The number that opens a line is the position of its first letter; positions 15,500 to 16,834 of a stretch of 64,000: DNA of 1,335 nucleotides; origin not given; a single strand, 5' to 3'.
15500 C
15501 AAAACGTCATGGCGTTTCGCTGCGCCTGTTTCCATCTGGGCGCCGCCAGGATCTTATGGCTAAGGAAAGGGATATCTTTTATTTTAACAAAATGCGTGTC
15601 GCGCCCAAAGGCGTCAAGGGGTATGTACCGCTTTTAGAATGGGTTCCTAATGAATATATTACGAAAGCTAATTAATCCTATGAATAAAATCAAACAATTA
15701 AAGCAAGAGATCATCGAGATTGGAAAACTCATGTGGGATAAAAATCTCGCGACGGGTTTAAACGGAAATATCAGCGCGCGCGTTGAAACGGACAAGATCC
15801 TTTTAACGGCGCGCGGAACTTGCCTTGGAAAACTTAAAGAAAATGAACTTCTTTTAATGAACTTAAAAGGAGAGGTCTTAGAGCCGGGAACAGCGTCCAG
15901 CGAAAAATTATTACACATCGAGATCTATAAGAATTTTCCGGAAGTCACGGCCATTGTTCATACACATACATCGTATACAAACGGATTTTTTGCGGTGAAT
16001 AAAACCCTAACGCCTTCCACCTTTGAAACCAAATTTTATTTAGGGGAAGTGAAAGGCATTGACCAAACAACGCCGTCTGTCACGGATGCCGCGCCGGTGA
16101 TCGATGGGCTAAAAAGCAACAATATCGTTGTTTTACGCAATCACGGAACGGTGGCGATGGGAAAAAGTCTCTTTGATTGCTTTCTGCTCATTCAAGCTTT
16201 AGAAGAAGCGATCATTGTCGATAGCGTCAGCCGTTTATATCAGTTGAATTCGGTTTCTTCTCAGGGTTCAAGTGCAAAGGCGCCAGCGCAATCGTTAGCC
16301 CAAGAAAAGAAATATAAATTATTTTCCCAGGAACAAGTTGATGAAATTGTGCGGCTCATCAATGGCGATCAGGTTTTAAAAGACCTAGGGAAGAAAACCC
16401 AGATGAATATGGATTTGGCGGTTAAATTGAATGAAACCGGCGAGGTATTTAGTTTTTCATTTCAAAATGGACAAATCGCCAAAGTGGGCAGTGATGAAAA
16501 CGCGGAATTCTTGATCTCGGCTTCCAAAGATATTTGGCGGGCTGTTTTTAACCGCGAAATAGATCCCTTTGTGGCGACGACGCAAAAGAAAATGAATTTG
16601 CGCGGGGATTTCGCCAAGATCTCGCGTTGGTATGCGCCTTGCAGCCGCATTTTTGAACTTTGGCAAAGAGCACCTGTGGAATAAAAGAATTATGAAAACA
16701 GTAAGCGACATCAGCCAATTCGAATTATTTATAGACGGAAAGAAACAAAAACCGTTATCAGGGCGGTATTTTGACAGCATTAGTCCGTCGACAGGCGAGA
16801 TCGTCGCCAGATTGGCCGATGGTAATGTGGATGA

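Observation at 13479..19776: DHAP-shunt-like MTA/5'-deoxyadenosine salvage cluster next to a B12-radical-SAM enzyme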

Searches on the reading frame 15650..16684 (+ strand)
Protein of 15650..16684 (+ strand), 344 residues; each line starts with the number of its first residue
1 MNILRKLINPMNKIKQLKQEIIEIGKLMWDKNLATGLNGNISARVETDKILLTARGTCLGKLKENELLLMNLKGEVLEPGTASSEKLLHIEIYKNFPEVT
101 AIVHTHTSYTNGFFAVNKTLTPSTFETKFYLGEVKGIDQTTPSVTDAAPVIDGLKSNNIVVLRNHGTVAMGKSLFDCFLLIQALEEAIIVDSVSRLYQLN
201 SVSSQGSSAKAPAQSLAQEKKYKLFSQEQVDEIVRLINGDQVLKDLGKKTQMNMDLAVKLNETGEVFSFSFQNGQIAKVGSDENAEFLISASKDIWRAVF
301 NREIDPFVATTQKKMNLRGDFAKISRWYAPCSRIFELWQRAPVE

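Call 3: search_protein_families(library=pfam, proteins=[window:15650-16684:+], max_evalue=0.01)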
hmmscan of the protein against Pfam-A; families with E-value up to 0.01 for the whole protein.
window:15650-16684:+ (344 aa): 2 families
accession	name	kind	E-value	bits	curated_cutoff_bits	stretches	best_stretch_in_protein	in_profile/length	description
PF00596.27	Aldolase_II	-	6.9e-37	127.5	22.2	1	19-187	1-178/183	Class II Aldolase and Adducin N-terminal domain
PF02036.22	SCP2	-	6.6e-05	23.6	21.3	1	256-323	24-92/101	SCP-2 sterol transfer family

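Call 4: search_protein_families(library=ncbifam, proteins=[window:15650-16684:+], max_evalue=0.001)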
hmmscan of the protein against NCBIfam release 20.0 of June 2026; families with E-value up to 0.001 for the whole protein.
window:15650-16684:+ (344 aa): 29 families (the best 25 are shown)
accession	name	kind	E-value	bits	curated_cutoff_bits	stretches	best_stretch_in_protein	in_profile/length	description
NF040649.1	FucA_Meth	equivalog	1.2e-31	110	250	1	19-188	4-170/179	L-fuculose phosphate aldolase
NF006413.0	PRK08660.1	equivalog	2.8e-30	105.5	203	1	18-197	3-180/184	aldolase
NF043034.1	OxoTetrPhDc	equivalog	1e-25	90.8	250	1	15-187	3-181/205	3-oxo-tetronate 4-phosphate decarboxylase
NF006208.0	PRK08333.1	equivalog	3.4e-23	82.3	267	1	15-187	3-176/189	aldolase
NF005302.0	PRK06833.1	equivalog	6.9e-21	74.7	264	1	14-185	3-177/214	L-fuculose-phosphate aldolase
NF005123.0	PRK06557.1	subfamily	1.3e-19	70.8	251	1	12-200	7-195/223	L-ribulose-5-phosphate 4-epimerase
NF006672.0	PRK09220.1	equivalog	3.3e-18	65.8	226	1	13-108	7-103/209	methylthioribulose 1-phosphate dehydratase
TIGR03328.1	salvage_mtnB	equivalog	1.6e-16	60.4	137.05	1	22-118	2-100/194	methylthioribulose 1-phosphate dehydratase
NF004855.0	PRK06208.1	subfamily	2e-16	60.1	255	1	26-192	52-225/274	class II aldolase/adducin family protein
NF005984.0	PRK08087.1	subfamily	5e-15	55.8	264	1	15-184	4-174/215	L-fuculose-phosphate aldolase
NF053831.1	RU1PAldHalo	equivalog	5.4e-15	55.4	300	1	32-216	18-196/208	ribulose-1-phosphate aldolase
NF005484.0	PRK07090.1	equivalog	3.7e-13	49.4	261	1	16-188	30-207/260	aldolase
NF004492.0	PRK05834.1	equivalog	6.3e-13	48.7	139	1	15-186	4-179/197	hypothetical protein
NF004527.0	PRK05874.1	equivalog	8.1e-13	48.4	308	1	11-186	1-180/218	L-fuculose-phosphate aldolase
TIGR01086.1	fucA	equivalog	8.9e-13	48.5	400.25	1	16-185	4-174/214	L-fuculose-phosphate aldolase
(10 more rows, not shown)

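Call 10: find_homologous_proteins(query=window:15650-16684:+, max_evalue=0.00001)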
Query window:15650-16684:+ (344 aa): 638 proteins with E <= 0.00001 among 2389 candidates; the best 120 are listed.
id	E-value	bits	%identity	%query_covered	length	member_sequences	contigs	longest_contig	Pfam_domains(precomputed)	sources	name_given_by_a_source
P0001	6.7e-216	734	100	97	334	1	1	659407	PF00596.28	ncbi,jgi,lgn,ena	ncbi:MAG: class II aldolase/adducin family protein [Candidatus Omnitrophota bacterium]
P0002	2.2e-153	528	71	96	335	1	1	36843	PF00596.28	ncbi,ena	-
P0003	5.7e-152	524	69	97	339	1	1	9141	PF00596.28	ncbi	-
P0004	1.1e-151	523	70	96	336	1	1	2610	PF00596.28,PF02036.23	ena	-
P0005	1.0e-150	519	69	96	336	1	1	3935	PF00596.28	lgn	-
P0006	9.9e-150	516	68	96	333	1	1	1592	PF00596.28,PF02036.23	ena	-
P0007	4.0e-149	514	69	97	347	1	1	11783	PF00596.28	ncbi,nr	ncbi:MAG: class II aldolase/adducin family protein [Candidatus Omnitrophica bacterium]|nr:class II a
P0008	4.1e-149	514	67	97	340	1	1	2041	PF00596.28,PF02036.23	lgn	-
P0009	6.3e-149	514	67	99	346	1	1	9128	PF00596.28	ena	-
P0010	1.0e-148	513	67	96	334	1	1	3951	PF00596.28,PF02036.23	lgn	-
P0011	1.1e-148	513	69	97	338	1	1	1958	PF00596.28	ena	-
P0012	5.4e-148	510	69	97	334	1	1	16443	PF00596.28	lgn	-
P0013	6.5e-148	510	67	96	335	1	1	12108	PF00596.28,PF02036.23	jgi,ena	-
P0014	8.3e-148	510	68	96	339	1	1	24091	PF00596.28,PF02036.23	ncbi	-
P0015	1.9e-147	509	68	97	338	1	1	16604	PF00596.28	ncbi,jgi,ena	-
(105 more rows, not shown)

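Call 11: find_related_loci(query=window:15650-16684:+, collection=genome_contigs, flank=10000)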
Query window:15650-16684:+ (344 aa) in genome_contigs; peptide patterns used: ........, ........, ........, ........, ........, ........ (x = any residue, [..] = any of these).
126 stretches matched a pattern; 56 encode a relative of the query (tblastn E <= 1e-3); 56 distinct loci.
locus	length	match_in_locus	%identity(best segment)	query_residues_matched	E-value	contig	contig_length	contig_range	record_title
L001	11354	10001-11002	69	13-344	8e-160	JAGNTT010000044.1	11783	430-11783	MAG: Candidatus Omnitrophota bacterium isolate Go_SlAct_bin_392 Go_SlAct_25298_length_11783_cov_7.808940, whole genome s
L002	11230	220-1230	67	11-344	6e-156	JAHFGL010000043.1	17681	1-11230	MAG: Candidatus Omnitrophota bacterium isolate nzgw314 NODE_3767_length_17682_cov_4.502591, whole genome shotgun sequenc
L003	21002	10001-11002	68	14-344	1e-155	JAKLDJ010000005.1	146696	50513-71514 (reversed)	MAG: Candidatus Omnitrophota bacterium isolate RA.bin107 RA.bin107_5, whole genome shotgun sequence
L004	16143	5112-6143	67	6-344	4e-154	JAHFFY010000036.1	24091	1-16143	MAG: Candidatus Omnitrophota bacterium isolate nzgw302 NODE_2641_length_24092_cov_3.992574, whole genome shotgun sequenc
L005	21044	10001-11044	64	2-344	6e-154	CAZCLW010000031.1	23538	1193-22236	MAG TPA_asm: uncultured Planctomycetales bacterium isolate SRP239054_co1_195 genome assembly, contig: NODE_1426_length_2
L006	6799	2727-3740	67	13-344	3e-153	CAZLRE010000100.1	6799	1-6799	MAG TPA_asm: uncultured Planctomycetales bacterium isolate binchicken_co16_163 genome assembly, contig: NODE_18386_lengt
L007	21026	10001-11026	65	11-344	2e-152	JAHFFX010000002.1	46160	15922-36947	MAG: Candidatus Omnitrophota bacterium isolate nzgw301 NODE_475_length_46161_cov_2.973436, whole genome shotgun sequence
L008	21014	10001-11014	64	12-344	1e-151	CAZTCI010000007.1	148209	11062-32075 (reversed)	MAG TPA_asm: uncultured Planctomycetales bacterium isolate binchicken_co185_276 genome assembly, contig: NODE_128_length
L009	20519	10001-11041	62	2-344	6e-151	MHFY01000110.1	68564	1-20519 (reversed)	MAG: Omnitrophica WOR_2 bacterium GWA2_47_8 gwa2_scaffold_3458, whole genome shotgun sequence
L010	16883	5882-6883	65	14-344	5e-151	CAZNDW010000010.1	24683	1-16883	MAG TPA_asm: uncultured Planctomycetales bacterium isolate binchicken_co21_435 genome assembly, contig: NODE_912_length_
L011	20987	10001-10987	65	13-344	9e-151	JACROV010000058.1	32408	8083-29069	MAG: Candidatus Omnitrophota bacterium isolate NC_groundwater_1970_Pr3_S-0.2um_51_5 scaffold_473779, whole genome shotgu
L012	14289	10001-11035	63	8-344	8e-150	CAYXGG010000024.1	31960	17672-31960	MAG TPA_asm: uncultured Planctomycetales bacterium isolate SRP150892_co2_491 genome assembly, contig: NODE_1779_length_3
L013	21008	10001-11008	64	13-344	6e-150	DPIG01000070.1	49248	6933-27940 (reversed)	MAG TPA_asm: Candidatus Omnitrophota bacterium isolate UBA10147 contig_415, whole genome shotgun sequence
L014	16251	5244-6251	63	8-344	5e-150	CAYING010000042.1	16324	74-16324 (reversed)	MAG TPA_asm: uncultured Planctomycetales bacterium isolate ERP119705_co25_670 genome assembly, contig: NODE_2451_length_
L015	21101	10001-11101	60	13-344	2e-149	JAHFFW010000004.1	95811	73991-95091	MAG: Candidatus Omnitrophota bacterium isolate nzgw300 NODE_44_length_95812_cov_6.531837, whole genome shotgun sequence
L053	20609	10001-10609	26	1-196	2e-12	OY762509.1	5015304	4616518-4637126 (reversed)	MAG: Vallitaleaceae bacterium isolate c0ba017c-7b98-4334-a234-c16200e784d9 genome assembly, chromosome: 1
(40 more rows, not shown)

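Call 14: search_solved_structures(query=window:15650-16684:+, max_evalue=0.001, show_alignments=2)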
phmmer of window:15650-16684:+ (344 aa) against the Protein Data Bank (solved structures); distinct sequences matched with E-value up to 0.001: 31.
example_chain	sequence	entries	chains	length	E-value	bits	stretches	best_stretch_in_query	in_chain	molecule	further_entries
2irp_A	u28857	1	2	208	3.7e-18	69.1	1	12-111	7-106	Putative aldolase class 2 protein aq_1979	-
6voq_A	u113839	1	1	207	1.9e-17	66.7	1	15-187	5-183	Aldolase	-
4c25_A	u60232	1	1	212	1.3e-15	60.7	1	16-186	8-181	L-FUCULOSE PHOSPHATE ALDOLASE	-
4c24_A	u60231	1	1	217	1.3e-15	60.7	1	16-187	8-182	L-FUCULOSE PHOSPHATE ALDOLASE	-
6vop_A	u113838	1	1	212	6.2e-15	58.4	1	13-187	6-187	Aldolase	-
6btd_A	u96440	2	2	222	8e-13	51.5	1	16-186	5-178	Fuculose phosphate aldolase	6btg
2fk5_A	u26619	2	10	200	7.4e-11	45.1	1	23-198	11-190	fuculose-1-phosphate aldolase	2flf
8iah_3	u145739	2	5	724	1.8e-08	37.2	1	44-190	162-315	Beta-adducin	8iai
2z7b_A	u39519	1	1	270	1.8e-08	37.2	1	17-182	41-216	Mlr6791 protein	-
1dzw_P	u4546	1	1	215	8.1e-08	35.1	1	17-180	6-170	L-fuculose phosphate aldolase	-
1dzv_P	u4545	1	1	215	8.2e-08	35.1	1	17-180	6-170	L-fuculose phosphate aldolase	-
1dzz_P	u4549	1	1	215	8.3e-08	35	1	17-180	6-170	L-fuculose phosphate aldolase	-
1dzx_P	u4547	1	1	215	1.6e-07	34.1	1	17-178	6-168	L-fuculose phosphate aldolase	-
1fua_A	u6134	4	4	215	1.6e-07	34.1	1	17-178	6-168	L-FUCULOSE-1-PHOSPHATE ALDOLASE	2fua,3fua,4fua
1dzy_P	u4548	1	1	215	1.6e-07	34.1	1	17-178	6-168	L-FUCULOSE-1-PHOSPHATE ALDOLASE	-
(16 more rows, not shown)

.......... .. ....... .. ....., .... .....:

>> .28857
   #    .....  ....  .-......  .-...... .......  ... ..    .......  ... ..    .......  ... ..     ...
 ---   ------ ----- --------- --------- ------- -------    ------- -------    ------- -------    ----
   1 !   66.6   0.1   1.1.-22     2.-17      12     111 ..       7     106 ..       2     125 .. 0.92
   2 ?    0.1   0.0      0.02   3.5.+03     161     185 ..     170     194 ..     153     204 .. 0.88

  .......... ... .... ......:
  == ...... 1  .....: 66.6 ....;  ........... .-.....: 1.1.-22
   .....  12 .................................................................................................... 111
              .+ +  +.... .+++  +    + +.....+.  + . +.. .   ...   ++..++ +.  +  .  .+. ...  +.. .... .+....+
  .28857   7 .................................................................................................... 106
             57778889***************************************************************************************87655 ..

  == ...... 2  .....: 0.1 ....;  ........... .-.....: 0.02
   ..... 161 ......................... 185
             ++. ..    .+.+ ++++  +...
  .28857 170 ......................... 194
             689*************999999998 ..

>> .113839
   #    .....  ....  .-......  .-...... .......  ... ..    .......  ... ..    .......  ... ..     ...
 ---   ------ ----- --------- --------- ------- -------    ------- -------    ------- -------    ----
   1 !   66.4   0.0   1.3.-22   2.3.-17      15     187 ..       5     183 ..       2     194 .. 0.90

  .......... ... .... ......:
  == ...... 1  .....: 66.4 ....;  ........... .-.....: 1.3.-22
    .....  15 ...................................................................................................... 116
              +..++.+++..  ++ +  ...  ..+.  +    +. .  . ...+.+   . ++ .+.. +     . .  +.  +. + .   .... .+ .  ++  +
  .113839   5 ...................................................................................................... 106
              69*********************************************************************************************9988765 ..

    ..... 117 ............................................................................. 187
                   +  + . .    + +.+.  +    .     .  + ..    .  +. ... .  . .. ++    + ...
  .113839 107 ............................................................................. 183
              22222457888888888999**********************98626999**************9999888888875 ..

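Call 26: search_protein_families(library=pfam, proteins=[L053:4711-7161:+, L053:7179-8315:+, L053:8490-10007:+, L053:10031-10723:+, L053:11200-12012:+, L053:12009-12959:+, L053:13681-15033:+], max_evalue=0.01)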
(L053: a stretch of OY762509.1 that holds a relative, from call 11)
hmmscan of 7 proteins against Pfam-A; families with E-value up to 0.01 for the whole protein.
L053:4711-7161:+ (816 aa): 0 families

L053:7179-8315:+ (378 aa): 8 families
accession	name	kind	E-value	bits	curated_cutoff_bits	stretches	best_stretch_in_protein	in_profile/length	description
PF13377.12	Peripla_BP_3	-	4.1e-33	115.2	26.5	1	214-375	2-167/167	Periplasmic binding protein-like domain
PF00392.27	GntR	-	1.1e-16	60.7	27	1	26-88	2-64/64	Bacterial regulatory proteins, gntR family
PF00532.27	Peripla_BP_1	-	3.2e-12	46.9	22.2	1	101-367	3-274/281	Periplasmic binding proteins and sugar binding domain of LacI family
PF13407.12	Peripla_BP_4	-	9.2e-12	45.5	35.1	1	102-355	1-255/258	Periplasmic binding protein domain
PF25213.1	HVO_A0261_N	-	0.00018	21.8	35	1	51-84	27-58/86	HVO_A0261 N-terminal domain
PF08220.18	HTH_DeoR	-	0.00032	20.8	21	1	52-79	18-45/57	DeoR-like helix-turn-helix domain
PF13545.12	HTH_Crp_2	-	0.0016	18.8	27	1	47-92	21-65/70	Crp-like helix-turn-helix domain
PF08279.18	HTH_11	-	0.0049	17.2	25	0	52-76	19-43/55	HTH domain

L053:8490-10007:+ (505 aa): 3 families
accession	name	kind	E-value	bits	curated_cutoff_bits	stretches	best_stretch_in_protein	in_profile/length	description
PF02610.21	AraA_N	-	4.5e-78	261.2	24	1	15-181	1-167/168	L-arabinose isomerase N-terminal domain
PF24856.1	AraA_central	-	3.9e-67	225.7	24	1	185-328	1-147/148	L-arabinose isomerase central domain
PF11762.14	Arabinose_Iso_C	-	7e-64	214.4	25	1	333-476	1-144/144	L-arabinose isomerase C-terminal domain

L053:10031-10723:+ (230 aa): 1 family
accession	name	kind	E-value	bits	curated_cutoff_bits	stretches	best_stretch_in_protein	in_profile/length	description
PF00596.27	Aldolase_II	-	1.6e-52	178.5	22.2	1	7-195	1-183/183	Class II Aldolase and Adducin N-terminal domain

L053:11200-12012:+ (270 aa): 10 families
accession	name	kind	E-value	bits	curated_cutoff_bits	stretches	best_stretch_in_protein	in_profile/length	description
PF00455.28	DeoRC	-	5e-48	163.5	31.8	1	83-241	2-159/160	DeoR C terminal sensor domain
PF08220.18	HTH_DeoR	-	3.2e-16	59.3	21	1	12-66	1-55/57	DeoR-like helix-turn-helix domain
PF08279.18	HTH_11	-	9.6e-06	25.8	25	1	12-56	1-47/55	HTH domain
PF01022.26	HTH_5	-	1.9e-05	24.8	22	1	11-53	2-43/47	Bacterial regulatory protein, arsR family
PF13412.12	HTH_24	-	2.4e-05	24.3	21.9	0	11-55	3-47/48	Winged helix-turn-helix DNA-binding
PF12840.13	HTH_20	-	0.00036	20.9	27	1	13-57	6-49/51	Helix-turn-helix domain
PF25213.1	HVO_A0261_N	-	0.00051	20.3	35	1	11-60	11-59/86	HVO_A0261 N-terminal domain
PF13551.12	HTH_29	-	0.00064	20.2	28.1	0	13-54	1-41/64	Winged helix-turn helix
PF00392.27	GntR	-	0.0029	17.7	27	0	27-63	26-62/64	Bacterial regulatory proteins, gntR family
PF13384.12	HTH_23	-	0.0091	16.2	24.6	0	10-44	4-36/50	Homeodomain-like domain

L053:12009-12959:+ (316 aa): 2 families
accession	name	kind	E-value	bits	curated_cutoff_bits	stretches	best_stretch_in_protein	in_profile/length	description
PF00294.29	PfkB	-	1.3e-47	163.1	25.8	1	7-294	3-293/302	pfkB family carbohydrate kinase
PF08543.17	Phos_pyr_kin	-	0.0005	20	27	1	180-259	121-206/246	Phosphomethylpyrimidine kinase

L053:13681-15033:+ (450 aa): 2 families
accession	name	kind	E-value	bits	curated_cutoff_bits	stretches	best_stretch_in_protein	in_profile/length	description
PF00295.23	Glyco_hydro_28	-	1.3e-26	93.9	22.9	1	110-382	49-311/324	Glycosyl hydrolases family 28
PF12708.12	Pect-lyase_RHGA_epim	-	1.3e-08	35.3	27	1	17-71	4-59/213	Rhamnogalacturonase A/epimerase, pectate lyase-like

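Call 33: search_protein_representatives(protein=window:15650-16684:+)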
Query: 344 residues. Proteins with E-value up to 0.001 (for the whole library): 5550; up to 1e-10: 1454; up to 1e-30: 45. The best 150 are listed.
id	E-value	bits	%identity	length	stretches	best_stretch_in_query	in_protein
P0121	3.7e-127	440.3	59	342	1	12-344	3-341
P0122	2.9e-89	315.8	68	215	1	130-344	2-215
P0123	1.3e-88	313.7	46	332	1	17-344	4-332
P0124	9.8e-80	284.5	42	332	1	11-344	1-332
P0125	5.7e-77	275.4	61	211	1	14-211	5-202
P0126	7.9e-76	271.7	43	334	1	12-342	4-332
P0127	9.5e-75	268.1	40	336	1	11-334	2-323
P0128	1.3e-73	264.4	40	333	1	11-344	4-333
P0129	9.0e-73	261.7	41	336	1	15-343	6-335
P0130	1.2e-70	254.7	40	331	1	12-340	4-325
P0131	4.3e-68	246.3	56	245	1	16-241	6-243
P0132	2.3e-67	243.9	39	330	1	16-344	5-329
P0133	2.5e-65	237.2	37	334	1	18-344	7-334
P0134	1.1e-64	235.0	37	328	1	15-343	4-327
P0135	2.9e-61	223.8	41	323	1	16-344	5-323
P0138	8.6e-54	199.3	33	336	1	13-343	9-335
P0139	1.1e-53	199.0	37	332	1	18-343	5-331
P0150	8.6e-46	173.0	34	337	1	17-343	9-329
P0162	4.5e-33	131.2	29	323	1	17-342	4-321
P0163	4.3e-32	128.0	42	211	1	13-198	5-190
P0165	1.9e-31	125.9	38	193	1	18-191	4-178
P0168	5.3e-30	121.2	40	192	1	15-193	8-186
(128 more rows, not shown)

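Call 34: find_encoding_contigs(protein=P0124, flank=10000, max_places=3)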
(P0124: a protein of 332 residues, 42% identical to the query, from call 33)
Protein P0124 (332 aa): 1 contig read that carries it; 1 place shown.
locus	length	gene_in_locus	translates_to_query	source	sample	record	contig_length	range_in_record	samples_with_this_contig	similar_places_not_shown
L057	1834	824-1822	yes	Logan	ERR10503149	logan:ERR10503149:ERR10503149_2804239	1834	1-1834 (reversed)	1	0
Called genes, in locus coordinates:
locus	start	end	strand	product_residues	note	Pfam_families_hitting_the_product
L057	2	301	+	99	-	?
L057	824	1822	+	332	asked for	PF00596:Aldolase_II, PF02036:SCP2 (weak)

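Call 35: predict_structure(alignment_id=A1)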
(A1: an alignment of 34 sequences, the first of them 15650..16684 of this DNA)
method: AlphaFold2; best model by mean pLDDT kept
length: 344 residues; sequences in the alignment: 34
mean_pLDDT: 88.5   pTM: 0.60
mean pLDDT of the five models: 88.5, 87.7, 87.1, 86.2, 85.5
residues with pLDDT >= 90: 239; 70-90: 72; 50-70: 20; < 50: 13
segments of 3 or more residues with pLDDT < 50: 206-217
pLDDT, mean of each block of 10 residues (from residue 1): 61 95 95 81 97 91 96 96 92 98 92 92 86 89 75 95 92 97 94 84 51 50 95 97 93 95 96 97 95 95 84 88 80 92 94
secondary structure, 60 per line:
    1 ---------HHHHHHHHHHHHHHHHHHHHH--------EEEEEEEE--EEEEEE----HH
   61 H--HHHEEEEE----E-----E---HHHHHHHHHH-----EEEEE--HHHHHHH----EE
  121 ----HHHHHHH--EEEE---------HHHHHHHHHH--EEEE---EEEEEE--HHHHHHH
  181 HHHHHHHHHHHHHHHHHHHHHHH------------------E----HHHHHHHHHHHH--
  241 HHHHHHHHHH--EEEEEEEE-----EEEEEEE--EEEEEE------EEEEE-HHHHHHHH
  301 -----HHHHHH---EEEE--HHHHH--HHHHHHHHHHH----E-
elements in order: H10-30 E39-46 E49-54 E67-71 H86-95 E101-105 H108-114 H125-131 E134-137 H147-156 E159-162 E166-171 H174-203 H227-238 H241-250 E253-260 E266-272 E275-280 E287-291 H293-300 H306-311 E315-318 H321-325 H328-338

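Call 37: fold_search(model_id=the predicted structure, library=pdb)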
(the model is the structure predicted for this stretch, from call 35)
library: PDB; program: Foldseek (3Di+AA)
matches with E <= 10: 408; with E <= 0.001: 126
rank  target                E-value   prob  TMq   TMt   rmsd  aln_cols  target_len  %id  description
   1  2irp_A                3.7e-15  1.00  0.48  0.78   3.1       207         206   26  Crystal structure of the l-fuculose-1-phosphate aldolase (aq_1979) from aquifex aeolicus VF5 (released 2007-10-30)
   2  6vop                  4.6e-15  1.00  0.49  0.79   2.1       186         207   26  Crystal structure of YgbL, a putative aldolase/epimerase/decarboxylase from Escherichia coli (released 2020-02-19)
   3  6voq                  1.1e-14  1.00  0.48  0.77   2.2       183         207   29  Crystal structure of YgbL, a putative aldolase/epimerase/decarboxylase from Klebsiella pneumoniae (released 2020-02-19)
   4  2irp_B                1.2e-14  1.00  0.47  0.76   3.0       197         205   26  Crystal structure of the l-fuculose-1-phosphate aldolase (aq_1979) from aquifex aeolicus VF5 (released 2007-10-30)
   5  2fk5_B                1.3e-14  1.00  0.50  0.86   1.9       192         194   28  Crystal structure of l-fuculose-1-phosphate aldolase from Thermus thermophilus HB8 (released 2007-01-04)
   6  2fk5_A                1.9e-14  1.00  0.49  0.85   2.1       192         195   27  Crystal structure of l-fuculose-1-phosphate aldolase from Thermus thermophilus HB8 (released 2007-01-04)
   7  2opi_A                4.1e-14  1.00  0.48  0.80   1.8       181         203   22  Crystal Structure of L-fuculose-1-phosphate aldolase from Bacteroides thetaiotaomicron (released 2007-02-27)
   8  4c24                  4.3e-14  1.00  0.49  0.77   2.3       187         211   24  L-fuculose 1-phosphate aldolase (released 2013-12-11)
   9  2flf_C                5.1e-14  1.00  0.49  0.85   2.3       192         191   26  Crystal structure of l-fuculose-1-phosphate aldolase from Thermus Thermophilus HB8 (released 2007-01-09)
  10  4c25                  8.2e-14  1.00  0.48  0.76   2.3       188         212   24  L-fuculose 1-phosphate aldolase (released 2013-12-18)
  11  2opi_B                9.2e-14  1.00  0.49  0.79   2.0       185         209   21  Crystal Structure of L-fuculose-1-phosphate aldolase from Bacteroides thetaiotaomicron (released 2007-02-27)
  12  2flf_H                1.7e-13  1.00  0.48  0.86   2.3       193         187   26  Crystal structure of l-fuculose-1-phosphate aldolase from Thermus Thermophilus HB8 (released 2007-01-09)
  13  1e4c                  3.8e-13  1.00  0.50  0.81   2.0       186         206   22  L-Fuculose 1-Phosphate Aldolase from Escherichia coli Mutant S71Q (released 2000-11-06)
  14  1dzx                  4.5e-13  1.00  0.49  0.80   2.0       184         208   22  L-Fuculose-1-Phosphate Aldolase from Escherichia coli Mutant R212A (released 2000-06-02)
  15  6btg                  5.0e-13  1.00  0.47  0.76   2.7       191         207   24  Crystal structure of deoxyribose-phosphate aldolase bound with DHAP from Bacillus Thuringiensis (released 2018-07-04)
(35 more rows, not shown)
